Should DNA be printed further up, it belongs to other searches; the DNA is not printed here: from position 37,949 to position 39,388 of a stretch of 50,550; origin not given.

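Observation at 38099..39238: Rho-derived protein with no P-loop and a truncated C-terminus, under its own consensus promoter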

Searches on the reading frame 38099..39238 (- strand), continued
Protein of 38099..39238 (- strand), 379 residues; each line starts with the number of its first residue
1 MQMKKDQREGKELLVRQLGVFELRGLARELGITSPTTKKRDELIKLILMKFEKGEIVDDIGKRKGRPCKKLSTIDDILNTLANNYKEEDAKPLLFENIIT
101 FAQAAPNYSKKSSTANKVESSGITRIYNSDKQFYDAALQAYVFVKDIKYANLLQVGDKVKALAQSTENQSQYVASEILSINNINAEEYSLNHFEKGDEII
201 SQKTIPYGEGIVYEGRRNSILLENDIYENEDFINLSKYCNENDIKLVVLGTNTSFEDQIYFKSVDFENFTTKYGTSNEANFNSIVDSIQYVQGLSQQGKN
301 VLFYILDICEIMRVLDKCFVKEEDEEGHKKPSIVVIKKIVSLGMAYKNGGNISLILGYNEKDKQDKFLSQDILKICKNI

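Call 26: fold_search(model_id=the predicted structure, library=pdb)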
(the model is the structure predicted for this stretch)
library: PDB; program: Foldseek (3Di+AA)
matches with E <= 10: 1598; with E <= 0.001: 691
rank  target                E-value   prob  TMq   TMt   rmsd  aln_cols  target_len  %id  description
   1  8w8d_B                1.9e-14  1.00  0.48  0.45  22.3       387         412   12  Structural mechanism of inhibition of the Rho transcription termination factor by Rof (released 2024-05-01)
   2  8q3q_a                4.3e-14  1.00  0.52  0.48  21.9       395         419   12  Bacterial transcription termination factor Rho G152D mutant bound to ADP; C-terminal 8xHis-tag (released 2023-09-27)
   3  8q3p_a                1.1e-13  1.00  0.50  0.46  22.4       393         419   12  Bacterial transcription termination factor Rho G150D mutant bound to ADP; C-terminal 8xHis-tag (released 2023-09-27)
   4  5jji_C                1.2e-13  1.00  0.52  0.48  22.1       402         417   11  Rho transcription termination factor bound to rU7 and 6 ADP-BeF3 molecules (released 2016-11-16)
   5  8w8d_A                1.3e-13  1.00  0.46  0.43  17.6       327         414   15  Structural mechanism of inhibition of the Rho transcription termination factor by Rof (released 2024-05-01)
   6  6xav_D                1.5e-13  1.00  0.50  0.46  22.4       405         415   12  CryoEM Structure of E. coli Rho-dependent Transcription Pre-termination Complex bound with NusG (released 2020-12-16)
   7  3ice_B                1.9e-13  1.00  0.50  0.47  22.7       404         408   12  Rho transcription termination factor bound to RNA and ADP-BeF3 (released 2009-11-10)
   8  5jjl_C                2.0e-13  1.00  0.53  0.49  21.7       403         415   12  Rho transcription termination factor bound to rU8 and 5 ADP-BeF3 molecules (released 2016-11-16)
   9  3ice_A                2.0e-13  1.00  0.52  0.50  16.5       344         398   12  Rho transcription termination factor bound to RNA and ADP-BeF3 (released 2009-11-10)
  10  5jji_B                2.4e-13  1.00  0.52  0.49  16.2       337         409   13  Rho transcription termination factor bound to rU7 and 6 ADP-BeF3 molecules (released 2016-11-16)
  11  8ptg_A                2.6e-13  1.00  0.53  0.49  22.0       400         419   12  Structure of the transcription termination factor Rho bound to RNA at the PBS and SBS (released 2024-04-17)
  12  5jjk_C                2.9e-13  1.00  0.49  0.46  22.0       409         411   11  Rho transcription termination factor bound to rA7 and 6 ADP-BeF3 molecules (released 2016-11-16)
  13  6xav_B                3.1e-13  1.00  0.50  0.47  22.2       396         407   12  CryoEM Structure of E. coli Rho-dependent Transcription Pre-termination Complex bound with NusG (released 2020-12-16)
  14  6xav_C                3.9e-13  1.00  0.51  0.47  22.3       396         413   11  CryoEM Structure of E. coli Rho-dependent Transcription Pre-termination Complex bound with NusG (released 2020-12-16)
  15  6wa8_B                4.2e-13  1.00  0.50  0.46  22.2       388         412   11  Crystal structure of the E. coli transcription termination factor Rho (released 2020-09-16)
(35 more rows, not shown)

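Call 38: search_protein_families(library=ncbifam, proteins=[P0186, P0226, P0196, P0222, P0202, P0187, P0179], max_evalue=0.001)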
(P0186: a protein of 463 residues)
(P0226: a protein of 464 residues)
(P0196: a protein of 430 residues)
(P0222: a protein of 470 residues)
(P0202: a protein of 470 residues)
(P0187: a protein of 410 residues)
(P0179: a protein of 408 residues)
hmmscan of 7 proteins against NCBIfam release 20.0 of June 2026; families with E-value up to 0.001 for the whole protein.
P0186 (463 aa): 16 families
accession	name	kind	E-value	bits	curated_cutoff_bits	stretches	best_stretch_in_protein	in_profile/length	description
NF006886.1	PRK09376.1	equivalog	1.8e-41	142.3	315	1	12-454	3-392/413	transcription termination factor Rho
TIGR00767.1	rho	equivalog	1.8e-39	135.8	509.45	1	13-453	4-391/415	transcription termination factor Rho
NF041509.1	paralog_Rho2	exception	2.9e-31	109.1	628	1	154-448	23-333/360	transcription termination factor Rho, short form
NF045863.1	glide_MMOB1660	exception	5.2e-09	35.6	600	1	178-336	89-248/515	MMOB1660 family gliding motility ATPase complex subunit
NF005523.0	PRK07165.1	equivalog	7.1e-08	31.6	414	1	228-332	138-248/509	ATP F0F1 synthase subunit alpha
TIGR03496.1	FliI_clade1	equivalog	4.4e-07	29.1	619.1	1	206-413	109-323/414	flagellar protein export ATPase FliI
NF045936.2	MSC_0619_alpha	exception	8.8e-07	27.9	520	1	227-332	133-244/505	MSC_0619 family F1-like ATPase alpha subunit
TIGR01026.1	fliI_yscN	subfamily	4e-06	25.8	379.5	1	201-414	130-348/440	FliI/YscN family ATPase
NF040574.1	T3SS_ATP_VscN2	exception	8.6e-06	24.9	750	1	212-439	124-353/420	type III secretion system ATPase VscN2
TIGR02546.1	III_secr_ATP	equivalog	4.5e-05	22.3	604.75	1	229-409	140-326/423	type III secretion system ATPase SctN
TIGR03324.1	alt_F1F0_F1_al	exception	0.0001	21.1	750.5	1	222-336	149-271/497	alternate F1F0 ATPase, F1 subunit alpha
NF005535.1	PRK07196.1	equivalog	0.00013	21.1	715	1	204-418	127-347/434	flagellar protein export ATPase FliI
NF009884.0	PRK13343.1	equivalog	0.00021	20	554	0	228-273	157-202/507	F0F1 ATP synthase subunit alpha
TIGR03497.1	FliI_clade2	equivalog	0.00051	19.1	629.8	0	222-410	124-318/413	flagellar protein export ATPase FliI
TIGR03498.1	FliI_clade3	equivalog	0.00067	18.4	587.45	0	226-413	131-326/418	flagellar protein export ATPase FliI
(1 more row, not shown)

P0226 (464 aa): 8 families
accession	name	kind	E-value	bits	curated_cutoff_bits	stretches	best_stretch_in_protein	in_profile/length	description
NF006886.1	PRK09376.1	equivalog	1.3e-88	297.6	315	1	10-455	6-407/413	transcription termination factor Rho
TIGR00767.1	rho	equivalog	1e-83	281.5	509.45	1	10-448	6-400/415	transcription termination factor Rho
NF041509.1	paralog_Rho2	exception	1.9e-65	221.5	628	1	114-443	2-342/360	transcription termination factor Rho, short form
TIGR01026.1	fliI_yscN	subfamily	2.9e-05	23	379.5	1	218-329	154-268/440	FliI/YscN family ATPase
TIGR03496.1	FliI_clade1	equivalog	0.00015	20.7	619.1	1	215-329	125-242/414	flagellar protein export ATPase FliI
TIGR03498.1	FliI_clade3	equivalog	0.0002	20.2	587.45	1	212-329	125-245/418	flagellar protein export ATPase FliI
TIGR02546.1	III_secr_ATP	equivalog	0.00028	19.7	604.75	1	211-330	130-252/423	type III secretion system ATPase SctN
NF006012.0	PRK08149.1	equivalog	0.00055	19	594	1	216-331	143-261/431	type III secretion system ATPase SctN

P0196 (430 aa): 3 families
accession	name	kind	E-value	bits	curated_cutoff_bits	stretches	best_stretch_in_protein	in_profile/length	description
NF006886.1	PRK09376.1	equivalog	2.5e-28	99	315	1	11-381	6-315/413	transcription termination factor Rho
TIGR00767.1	rho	equivalog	6.7e-25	87.8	509.45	1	10-381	5-315/415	transcription termination factor Rho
NF041509.1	paralog_Rho2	exception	2.7e-16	59.8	628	1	156-382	26-263/360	transcription termination factor Rho, short form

P0222 (470 aa): 3 families
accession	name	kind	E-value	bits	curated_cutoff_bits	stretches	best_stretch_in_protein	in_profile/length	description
NF006886.1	PRK09376.1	equivalog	7.9e-53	179.7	315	1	14-437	4-361/413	transcription termination factor Rho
TIGR00767.1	rho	equivalog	1.6e-52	178.8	509.45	1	15-436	5-360/415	transcription termination factor Rho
NF041509.1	paralog_Rho2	exception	1.6e-38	132.9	628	1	148-437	23-308/360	transcription termination factor Rho, short form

P0202 (470 aa): 3 families
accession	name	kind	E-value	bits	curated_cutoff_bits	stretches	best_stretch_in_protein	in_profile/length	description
NF006886.1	PRK09376.1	equivalog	8.9e-39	133.4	315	1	10-453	6-388/413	transcription termination factor Rho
TIGR00767.1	rho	equivalog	1.1e-38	133.2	509.45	1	10-443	6-375/415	transcription termination factor Rho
NF041509.1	paralog_Rho2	exception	3.4e-31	108.8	628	1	124-461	1-340/360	transcription termination factor Rho, short form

P0187 (410 aa): 3 families
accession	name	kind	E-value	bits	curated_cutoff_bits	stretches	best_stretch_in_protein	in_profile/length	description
NF006886.1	PRK09376.1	equivalog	1.9e-34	119.1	315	1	9-404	4-339/413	transcription termination factor Rho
TIGR00767.1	rho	equivalog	1.3e-32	113.2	509.45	1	9-406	4-341/415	transcription termination factor Rho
NF041509.1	paralog_Rho2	exception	8.8e-21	74.6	628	1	125-407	1-289/360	transcription termination factor Rho, short form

P0179 (408 aa): 3 families
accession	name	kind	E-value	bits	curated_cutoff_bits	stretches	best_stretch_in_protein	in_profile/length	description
NF006886.1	PRK09376.1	equivalog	6.2e-15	54.9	315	1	10-345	6-274/413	transcription termination factor Rho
TIGR00767.1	rho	equivalog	1e-14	54.2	509.45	1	9-216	5-135/415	transcription termination factor Rho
NF041509.1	paralog_Rho2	exception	2.1e-05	24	628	0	311-346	187-222/360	transcription termination factor Rho, short form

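Call 39: find_encoding_contigs(protein=P0226, flank=8000, max_places=3)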
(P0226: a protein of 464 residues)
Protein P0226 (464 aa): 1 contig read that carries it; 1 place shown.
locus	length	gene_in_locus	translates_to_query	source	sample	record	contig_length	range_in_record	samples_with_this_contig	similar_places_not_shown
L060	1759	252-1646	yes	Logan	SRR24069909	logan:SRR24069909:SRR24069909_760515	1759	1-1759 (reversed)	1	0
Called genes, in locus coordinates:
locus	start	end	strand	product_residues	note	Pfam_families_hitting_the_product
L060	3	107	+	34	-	?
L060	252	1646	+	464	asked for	PF07497:Rho_RNA_bind, PF00006:ATP-synt_ab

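Call 40: find_encoding_contigs(protein=P0186, flank=8000, max_places=3)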
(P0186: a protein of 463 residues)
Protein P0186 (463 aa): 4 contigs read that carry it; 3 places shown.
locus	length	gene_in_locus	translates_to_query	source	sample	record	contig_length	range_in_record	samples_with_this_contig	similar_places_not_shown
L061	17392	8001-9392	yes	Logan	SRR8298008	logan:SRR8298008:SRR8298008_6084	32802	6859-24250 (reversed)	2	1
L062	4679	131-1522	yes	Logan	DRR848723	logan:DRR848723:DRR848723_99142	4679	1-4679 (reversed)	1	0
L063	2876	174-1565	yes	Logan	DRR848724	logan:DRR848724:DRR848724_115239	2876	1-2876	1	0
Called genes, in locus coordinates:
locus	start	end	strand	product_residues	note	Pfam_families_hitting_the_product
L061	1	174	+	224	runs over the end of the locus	PF04055:Radical_SAM, PF13353:Fer4_12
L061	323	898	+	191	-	PF01202:SKI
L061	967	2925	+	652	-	PF00456:Transketolase_N, PF02779:Transket_pyr, PF22613:Transketolase_C_1, PF02780:Transketolase_C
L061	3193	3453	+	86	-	PF06257:VEG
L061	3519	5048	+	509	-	PF12673:SipL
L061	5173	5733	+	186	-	PF09551:Spore_II_R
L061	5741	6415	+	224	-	PF08823:PG_binding_2 (weak), PF01471:PG_binding_1, PF07486:Hydrolase_2, PF00397:WW (weak)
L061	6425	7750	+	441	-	PF20769:YPEB_N, PF14620:YPEB_PepSY1-2, PF03413:PepSY (faint)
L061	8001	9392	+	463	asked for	PF07498:Rho_N (weak), PF00006:ATP-synt_ab, PF01637:ATPase_2 (weak)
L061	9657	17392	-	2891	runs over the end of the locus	-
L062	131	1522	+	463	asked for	PF07498:Rho_N (weak), PF00006:ATP-synt_ab, PF01637:ATPase_2 (weak)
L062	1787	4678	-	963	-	?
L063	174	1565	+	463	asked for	PF07498:Rho_N (weak), PF00006:ATP-synt_ab, PF01637:ATPase_2 (weak)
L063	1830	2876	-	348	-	?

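Call 44: find_encoding_contigs(protein=P0222, flank=8000, max_places=2)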
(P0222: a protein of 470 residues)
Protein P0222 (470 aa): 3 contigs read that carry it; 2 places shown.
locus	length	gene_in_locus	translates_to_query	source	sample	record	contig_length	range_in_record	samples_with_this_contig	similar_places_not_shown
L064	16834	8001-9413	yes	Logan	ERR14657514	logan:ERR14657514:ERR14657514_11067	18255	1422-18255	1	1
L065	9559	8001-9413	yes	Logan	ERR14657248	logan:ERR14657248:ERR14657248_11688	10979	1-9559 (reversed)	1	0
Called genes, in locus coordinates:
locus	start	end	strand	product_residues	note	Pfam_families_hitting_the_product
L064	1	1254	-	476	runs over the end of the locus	PF07261:DnaB_2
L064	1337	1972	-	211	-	PF00702:Hydrolase, PF13419:HAD_2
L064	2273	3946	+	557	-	PF01738:DLH (weak)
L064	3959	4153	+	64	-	PF06107:DUF951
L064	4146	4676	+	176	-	PF10502:Peptidase_S26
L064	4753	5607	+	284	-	PF02645:DegV, PF13684:FakA-like_C (weak)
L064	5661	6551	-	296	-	PF02645:DegV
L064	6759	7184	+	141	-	PF09148:DUF1934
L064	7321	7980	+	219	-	PF13483:Lactamase_B_3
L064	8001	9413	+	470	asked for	PF07498:Rho_N (weak), PF07497:Rho_RNA_bind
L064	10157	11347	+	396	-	PF13393:tRNA-synt_His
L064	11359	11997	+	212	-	PF01634:HisG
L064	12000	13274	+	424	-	PF00815:Histidinol_dh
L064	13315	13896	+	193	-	PF00475:IGPD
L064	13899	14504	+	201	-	PF00117:GATase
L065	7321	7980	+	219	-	PF13483:Lactamase_B_3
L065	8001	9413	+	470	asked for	PF07498:Rho_N (weak), PF07497:Rho_RNA_bind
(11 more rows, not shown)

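Call 45: find_encoding_contigs(protein=P0202, flank=8000, max_places=2)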
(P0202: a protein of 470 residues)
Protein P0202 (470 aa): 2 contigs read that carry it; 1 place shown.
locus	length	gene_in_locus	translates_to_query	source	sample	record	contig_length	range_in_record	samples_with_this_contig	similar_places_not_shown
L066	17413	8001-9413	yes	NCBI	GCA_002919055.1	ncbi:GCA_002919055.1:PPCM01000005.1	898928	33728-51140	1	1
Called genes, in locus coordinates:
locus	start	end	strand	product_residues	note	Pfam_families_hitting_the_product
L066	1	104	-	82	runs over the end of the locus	-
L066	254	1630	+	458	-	-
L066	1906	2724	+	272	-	PF00072:Response_reg, PF08769:Spo0A_C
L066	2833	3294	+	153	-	-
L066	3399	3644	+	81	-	PF06257:VEG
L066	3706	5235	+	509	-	PF12673:SipL (faint)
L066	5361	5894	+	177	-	PF09551:Spore_II_R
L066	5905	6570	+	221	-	PF01471:PG_binding_1, PF07486:Hydrolase_2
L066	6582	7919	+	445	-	PF20769:YPEB_N, PF14620:YPEB_PepSY1-2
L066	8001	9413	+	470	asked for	PF07497:Rho_RNA_bind (faint), PF00006:ATP-synt_ab (faint)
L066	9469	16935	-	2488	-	-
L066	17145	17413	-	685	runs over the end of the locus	PF02534:T4SS-DNA_transf, PF00270:DEAD, PF02534:T4SS-DNA_transf, PF10412:TrwB_AAD_bind, PF12696:TraG-D_C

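Call 46: find_encoding_contigs(protein=P0179, flank=8000, max_places=2)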
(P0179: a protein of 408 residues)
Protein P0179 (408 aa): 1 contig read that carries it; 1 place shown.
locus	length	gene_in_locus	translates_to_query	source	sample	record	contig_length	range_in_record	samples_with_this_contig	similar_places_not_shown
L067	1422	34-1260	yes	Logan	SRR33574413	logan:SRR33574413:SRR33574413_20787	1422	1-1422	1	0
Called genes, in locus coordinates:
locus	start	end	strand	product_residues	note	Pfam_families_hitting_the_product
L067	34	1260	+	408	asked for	PF07497:Rho_RNA_bind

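Call 55: list_cluster_members(proteins=[P0202, P0009, P0022, P0028, P0005, P0065, P0069, P0186])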
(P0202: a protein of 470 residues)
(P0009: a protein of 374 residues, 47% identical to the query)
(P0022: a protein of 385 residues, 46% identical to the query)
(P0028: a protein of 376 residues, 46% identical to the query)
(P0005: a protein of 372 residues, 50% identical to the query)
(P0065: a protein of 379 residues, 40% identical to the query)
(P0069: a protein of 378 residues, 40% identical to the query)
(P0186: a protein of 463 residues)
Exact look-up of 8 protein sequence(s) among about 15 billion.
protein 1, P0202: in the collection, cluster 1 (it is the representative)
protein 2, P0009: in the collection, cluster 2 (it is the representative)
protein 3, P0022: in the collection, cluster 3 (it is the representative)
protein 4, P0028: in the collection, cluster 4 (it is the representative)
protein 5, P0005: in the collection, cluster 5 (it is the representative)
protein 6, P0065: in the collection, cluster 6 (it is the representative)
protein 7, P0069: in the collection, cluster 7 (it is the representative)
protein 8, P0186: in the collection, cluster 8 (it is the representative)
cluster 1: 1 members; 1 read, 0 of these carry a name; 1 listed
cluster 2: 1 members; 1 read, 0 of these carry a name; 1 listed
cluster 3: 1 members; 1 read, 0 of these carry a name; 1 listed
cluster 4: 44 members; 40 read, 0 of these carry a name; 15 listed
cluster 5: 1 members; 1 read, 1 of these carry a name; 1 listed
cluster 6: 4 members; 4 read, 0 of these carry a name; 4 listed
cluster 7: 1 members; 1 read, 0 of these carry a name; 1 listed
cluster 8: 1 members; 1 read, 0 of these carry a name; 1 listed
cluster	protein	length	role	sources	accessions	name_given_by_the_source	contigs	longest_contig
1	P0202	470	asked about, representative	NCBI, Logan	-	-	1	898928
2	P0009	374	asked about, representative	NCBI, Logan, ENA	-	-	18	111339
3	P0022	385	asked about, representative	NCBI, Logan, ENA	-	-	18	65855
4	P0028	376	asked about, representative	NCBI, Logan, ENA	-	-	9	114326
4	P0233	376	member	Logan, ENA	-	-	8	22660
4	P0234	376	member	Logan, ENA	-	-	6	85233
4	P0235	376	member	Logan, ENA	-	-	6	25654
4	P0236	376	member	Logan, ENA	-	-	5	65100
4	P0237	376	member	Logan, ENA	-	-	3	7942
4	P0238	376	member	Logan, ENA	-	-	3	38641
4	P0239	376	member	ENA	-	-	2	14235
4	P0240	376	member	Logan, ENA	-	-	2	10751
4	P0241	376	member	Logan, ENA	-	-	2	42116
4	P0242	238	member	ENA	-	-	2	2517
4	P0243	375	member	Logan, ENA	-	-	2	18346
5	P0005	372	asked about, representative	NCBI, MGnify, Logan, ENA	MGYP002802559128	CR=1 FL=1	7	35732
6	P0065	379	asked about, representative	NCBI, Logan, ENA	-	-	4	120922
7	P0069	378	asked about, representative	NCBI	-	-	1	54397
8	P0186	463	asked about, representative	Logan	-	-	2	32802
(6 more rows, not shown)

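Call 61: find_related_loci(query=A1, collection=viral_contigs, flank=5000)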
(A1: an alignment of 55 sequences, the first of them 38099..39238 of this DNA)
Query A1 (379 aa) in viral_contigs; peptide patterns used: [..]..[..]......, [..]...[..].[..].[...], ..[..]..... (x = any residue, [..] = any of these).
19 stretches matched a pattern, but none encodes a relative of the query by tblastn (E <= 1e-3).

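Call 65: find_homologous_proteins(query=P0226, max_evalue=1e-40)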
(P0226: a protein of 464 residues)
Query P0226 (464 aa): 7934 proteins with E <= 1e-40 among 8000 candidates; the best 120 are listed.
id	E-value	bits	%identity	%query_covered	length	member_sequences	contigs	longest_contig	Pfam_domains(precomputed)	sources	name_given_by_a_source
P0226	2.0e-296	1001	100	100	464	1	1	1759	PF07497.19,PF00006.32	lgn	-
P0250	3.3e-200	684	69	99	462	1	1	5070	PF07497.19,PF00006.32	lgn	-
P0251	8.4e-194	663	66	100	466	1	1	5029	PF07497.19,PF00006.32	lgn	-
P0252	1.5e-192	659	81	80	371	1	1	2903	PF07497.19,PF00006.32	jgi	-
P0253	8.2e-167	574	59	97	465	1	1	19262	PF07497.19,PF00006.32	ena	-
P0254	6.9e-139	482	54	96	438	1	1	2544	PF07497.19,PF00006.32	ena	-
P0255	2.8e-138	480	56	93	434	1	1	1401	PF07497.19,PF00006.32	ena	-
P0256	9.4e-126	438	57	81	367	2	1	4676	PF07497.19,PF00006.32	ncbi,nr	ncbi:MAG: hypothetical protein FWG51_03120, partial [Firmicutes bacterium]|nr:hypothetical protein [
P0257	1.1e-81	293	36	96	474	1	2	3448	PF07497.19,PF00006.32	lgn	-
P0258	7.2e-81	291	-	-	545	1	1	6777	PF07497.19,PF08765.18,PF07498.19,PF00006.32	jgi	jgi:transcription termination factor Rho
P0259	1.7e-79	286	35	98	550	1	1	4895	PF07497.19,PF07498.19,PF00006.32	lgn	-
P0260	9.5e-79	284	44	69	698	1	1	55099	PF07497.19,PF07498.19,PF00006.32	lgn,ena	-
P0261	9.5e-79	284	44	69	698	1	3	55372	PF07497.19,PF07498.19,PF00006.32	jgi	jgi:transcription termination factor Rho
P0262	9.5e-79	284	44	69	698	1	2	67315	PF07497.19,PF07498.19,PF00006.32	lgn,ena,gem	-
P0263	9.5e-79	284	44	69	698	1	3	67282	PF07497.19,PF07498.19,PF00006.32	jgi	jgi:transcription termination factor Rho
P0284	5.8e-76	274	41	75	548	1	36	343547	PF07497.19,PF07498.19,PF00006.32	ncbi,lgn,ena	-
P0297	1.6e-75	273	35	89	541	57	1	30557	PF07497.19,PF00006.32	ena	-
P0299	2.0e-75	273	34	98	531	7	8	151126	PF07497.19,PF00006.32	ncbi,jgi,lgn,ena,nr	ncbi:MAG TPA: transcription termination factor Rho [Clostridiales bacterium]|jgi:transcription termi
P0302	3.8e-75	272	42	69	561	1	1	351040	PF07497.19,PF07498.19,PF00006.32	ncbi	-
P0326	2.2e-73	266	37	92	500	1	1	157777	PF07497.19,PF00006.32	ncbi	-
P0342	2.4e-72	262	41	74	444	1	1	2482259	PF07497.19,PF07498.19,PF00006.32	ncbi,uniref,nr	ncbi:transcription termination factor Rho [Caminicella sporogenes]|uniref:transcription termination 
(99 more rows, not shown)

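Call 70: find_encoding_contigs(protein=P0284, flank=10000, max_places=1)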
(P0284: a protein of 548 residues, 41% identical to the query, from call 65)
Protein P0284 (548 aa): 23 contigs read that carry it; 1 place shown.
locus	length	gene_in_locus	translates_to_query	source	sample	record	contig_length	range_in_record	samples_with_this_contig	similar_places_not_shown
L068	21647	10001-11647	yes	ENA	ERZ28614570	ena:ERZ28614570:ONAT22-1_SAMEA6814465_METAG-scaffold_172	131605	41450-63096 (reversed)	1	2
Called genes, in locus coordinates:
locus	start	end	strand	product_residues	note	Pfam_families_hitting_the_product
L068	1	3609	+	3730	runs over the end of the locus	PF07523:Big_3, PF18676:MBG_2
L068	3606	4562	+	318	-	PF11449:ArsP_2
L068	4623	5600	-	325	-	-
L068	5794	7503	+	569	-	PF16499:Melibiase_2 (faint), PF01055:Glyco_hydro_31_2nd, PF02065:Melibiase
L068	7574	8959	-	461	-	PF03023:MurJ, PF01554:MatE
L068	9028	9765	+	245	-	-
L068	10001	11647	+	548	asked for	PF07498:Rho_N, PF07497:Rho_RNA_bind, PF00006:ATP-synt_ab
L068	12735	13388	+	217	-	PF07155:ECF-ribofla_trS, PF12822:ECF_trnsprt (weak)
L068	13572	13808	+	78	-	-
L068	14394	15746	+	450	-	PF01488:Shikimate_DH (faint), PF01494:FAD_binding_3 (faint), PF02254:TrkA_N, PF02558:ApbA (faint), PF13241:NAD_binding_7 (weak), PF02080:TrkA_C, PF02254:TrkA_N, PF02080:TrkA_C, +5 more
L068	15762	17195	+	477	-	PF02386:TrkH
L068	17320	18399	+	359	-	PF10974:DUF2804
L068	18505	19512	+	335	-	PF01391:Collagen (faint), PF22842:Pel9A-like_beta_helix (weak)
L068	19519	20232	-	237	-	-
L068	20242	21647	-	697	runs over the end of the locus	PF09823:DUF2357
